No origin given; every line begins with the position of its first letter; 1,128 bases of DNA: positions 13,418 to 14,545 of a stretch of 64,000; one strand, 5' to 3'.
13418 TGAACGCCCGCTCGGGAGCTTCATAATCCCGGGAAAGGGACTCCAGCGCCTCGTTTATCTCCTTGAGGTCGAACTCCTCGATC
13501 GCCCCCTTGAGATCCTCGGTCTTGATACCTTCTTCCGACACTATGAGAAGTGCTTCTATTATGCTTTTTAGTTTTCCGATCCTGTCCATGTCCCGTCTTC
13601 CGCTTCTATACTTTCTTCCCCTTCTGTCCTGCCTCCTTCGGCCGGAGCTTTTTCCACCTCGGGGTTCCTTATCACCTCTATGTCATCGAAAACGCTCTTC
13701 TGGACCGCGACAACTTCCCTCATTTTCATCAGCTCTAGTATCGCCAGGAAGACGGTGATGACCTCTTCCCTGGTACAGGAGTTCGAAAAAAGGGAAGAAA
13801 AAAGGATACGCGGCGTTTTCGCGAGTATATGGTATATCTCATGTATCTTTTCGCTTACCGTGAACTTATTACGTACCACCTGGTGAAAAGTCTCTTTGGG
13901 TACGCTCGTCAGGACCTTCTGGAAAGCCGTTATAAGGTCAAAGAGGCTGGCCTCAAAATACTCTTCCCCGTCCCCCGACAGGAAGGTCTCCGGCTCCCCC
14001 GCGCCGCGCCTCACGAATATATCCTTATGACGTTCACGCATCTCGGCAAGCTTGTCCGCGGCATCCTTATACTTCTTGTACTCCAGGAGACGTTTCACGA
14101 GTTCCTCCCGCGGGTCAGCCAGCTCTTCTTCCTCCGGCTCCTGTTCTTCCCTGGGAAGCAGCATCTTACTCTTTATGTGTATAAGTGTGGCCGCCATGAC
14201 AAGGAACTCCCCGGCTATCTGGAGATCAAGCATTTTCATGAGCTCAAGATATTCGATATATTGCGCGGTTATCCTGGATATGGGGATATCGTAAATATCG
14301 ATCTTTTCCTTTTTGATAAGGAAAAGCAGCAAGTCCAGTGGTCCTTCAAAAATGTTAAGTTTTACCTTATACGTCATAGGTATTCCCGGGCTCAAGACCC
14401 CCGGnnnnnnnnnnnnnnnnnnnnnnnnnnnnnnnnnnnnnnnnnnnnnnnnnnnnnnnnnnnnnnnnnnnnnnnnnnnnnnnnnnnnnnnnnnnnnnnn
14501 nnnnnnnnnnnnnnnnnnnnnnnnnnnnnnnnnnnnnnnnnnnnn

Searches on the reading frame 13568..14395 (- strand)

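Call 70: search_protein_families(library=pfam, proteins=[window:13568-14395:-], max_evalue=0.00001)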
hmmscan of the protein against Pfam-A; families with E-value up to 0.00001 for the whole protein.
window:13568-14395:- (275 aa): 1 family
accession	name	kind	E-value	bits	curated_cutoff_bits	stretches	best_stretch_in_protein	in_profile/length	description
PF02616.19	SMC_ScpA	-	2e-41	143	24.6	1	26-241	1-229/232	Segregation and condensation protein ScpA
